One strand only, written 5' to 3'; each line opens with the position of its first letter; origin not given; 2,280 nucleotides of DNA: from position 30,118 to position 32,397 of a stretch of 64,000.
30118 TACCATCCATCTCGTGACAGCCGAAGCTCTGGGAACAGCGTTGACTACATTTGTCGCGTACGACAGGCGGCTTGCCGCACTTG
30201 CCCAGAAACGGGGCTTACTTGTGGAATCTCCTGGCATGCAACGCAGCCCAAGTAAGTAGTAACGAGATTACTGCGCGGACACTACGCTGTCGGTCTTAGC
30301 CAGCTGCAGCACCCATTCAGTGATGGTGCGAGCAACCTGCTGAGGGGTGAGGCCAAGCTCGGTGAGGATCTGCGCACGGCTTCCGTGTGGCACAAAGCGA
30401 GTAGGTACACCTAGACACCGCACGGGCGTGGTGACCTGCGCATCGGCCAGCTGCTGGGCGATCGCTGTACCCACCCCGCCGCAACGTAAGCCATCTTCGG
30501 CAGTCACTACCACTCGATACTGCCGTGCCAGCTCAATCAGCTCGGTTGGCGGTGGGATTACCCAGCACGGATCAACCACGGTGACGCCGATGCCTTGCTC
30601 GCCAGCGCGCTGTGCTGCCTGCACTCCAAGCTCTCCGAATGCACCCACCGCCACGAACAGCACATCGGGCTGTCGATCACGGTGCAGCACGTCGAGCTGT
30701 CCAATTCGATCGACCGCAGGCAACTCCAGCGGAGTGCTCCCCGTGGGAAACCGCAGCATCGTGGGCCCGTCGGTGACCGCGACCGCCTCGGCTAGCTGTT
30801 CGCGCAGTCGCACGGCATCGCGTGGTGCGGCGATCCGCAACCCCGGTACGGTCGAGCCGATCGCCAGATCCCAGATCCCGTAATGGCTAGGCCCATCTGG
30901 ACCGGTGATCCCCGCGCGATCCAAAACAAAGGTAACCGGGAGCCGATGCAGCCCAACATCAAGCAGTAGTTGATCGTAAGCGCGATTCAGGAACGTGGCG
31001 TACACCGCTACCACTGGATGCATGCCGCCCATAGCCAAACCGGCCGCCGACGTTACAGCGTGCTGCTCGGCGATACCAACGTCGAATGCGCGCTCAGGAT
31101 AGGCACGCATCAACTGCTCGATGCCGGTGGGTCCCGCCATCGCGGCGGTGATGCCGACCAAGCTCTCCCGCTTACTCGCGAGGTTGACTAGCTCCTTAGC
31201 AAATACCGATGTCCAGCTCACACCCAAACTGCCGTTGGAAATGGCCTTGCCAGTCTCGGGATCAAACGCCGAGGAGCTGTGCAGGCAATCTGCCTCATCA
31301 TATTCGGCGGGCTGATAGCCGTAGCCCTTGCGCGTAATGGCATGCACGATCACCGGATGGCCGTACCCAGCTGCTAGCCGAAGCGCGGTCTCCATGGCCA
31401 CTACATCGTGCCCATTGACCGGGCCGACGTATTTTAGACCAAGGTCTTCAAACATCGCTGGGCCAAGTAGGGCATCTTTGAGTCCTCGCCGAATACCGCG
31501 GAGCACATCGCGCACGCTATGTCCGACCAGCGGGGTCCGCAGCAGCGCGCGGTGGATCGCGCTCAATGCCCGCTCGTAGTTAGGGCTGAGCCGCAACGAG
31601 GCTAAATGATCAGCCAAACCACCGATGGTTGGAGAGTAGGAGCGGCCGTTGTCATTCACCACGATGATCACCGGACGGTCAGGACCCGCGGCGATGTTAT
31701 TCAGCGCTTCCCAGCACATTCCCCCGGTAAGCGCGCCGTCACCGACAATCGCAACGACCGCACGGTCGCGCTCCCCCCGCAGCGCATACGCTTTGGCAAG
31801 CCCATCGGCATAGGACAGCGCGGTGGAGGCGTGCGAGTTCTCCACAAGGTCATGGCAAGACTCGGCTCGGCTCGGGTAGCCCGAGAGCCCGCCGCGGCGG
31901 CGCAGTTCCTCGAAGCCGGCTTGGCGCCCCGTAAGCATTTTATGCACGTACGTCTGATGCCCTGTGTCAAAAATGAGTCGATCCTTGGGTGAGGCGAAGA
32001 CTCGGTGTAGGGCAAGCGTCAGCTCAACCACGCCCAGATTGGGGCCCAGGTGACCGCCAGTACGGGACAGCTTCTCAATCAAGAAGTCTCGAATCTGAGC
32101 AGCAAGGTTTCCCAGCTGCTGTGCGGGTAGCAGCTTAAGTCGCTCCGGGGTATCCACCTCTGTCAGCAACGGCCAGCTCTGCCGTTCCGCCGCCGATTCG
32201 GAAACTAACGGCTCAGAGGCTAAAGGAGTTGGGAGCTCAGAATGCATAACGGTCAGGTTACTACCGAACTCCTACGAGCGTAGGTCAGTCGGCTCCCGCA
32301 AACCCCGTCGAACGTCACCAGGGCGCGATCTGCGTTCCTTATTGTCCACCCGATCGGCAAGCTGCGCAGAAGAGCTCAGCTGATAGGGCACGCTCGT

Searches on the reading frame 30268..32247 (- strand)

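Call 7: search_protein_families(library=pfam, proteins=[window:30268-32247:-], max_evalue=0.01)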
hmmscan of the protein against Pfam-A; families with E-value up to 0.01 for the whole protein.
window:30268-32247:- (659 aa): 5 families
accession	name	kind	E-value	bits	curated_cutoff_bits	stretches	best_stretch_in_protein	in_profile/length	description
PF13292.11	DXP_synthase_N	-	2.1e-103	345.8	21.2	1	28-305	1-274/274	1-deoxy-D-xylulose-5-phosphate synthase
PF02779.29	Transket_pyr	-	7.8e-40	136.8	27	1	343-505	3-172/174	Transketolase, pyrimidine binding domain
PF02780.25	Transketolase_C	-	9e-22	77.7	25.9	1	523-638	7-124/124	Transketolase, C-terminal domain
PF00676.26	E1_dh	-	1.1e-05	25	22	1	136-201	99-162/300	Dehydrogenase E1 component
PF02775.26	TPP_enzyme_C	-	0.002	18.3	21.9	1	143-201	29-83/151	Thiamine pyrophosphate enzyme, C-terminal TPP binding domain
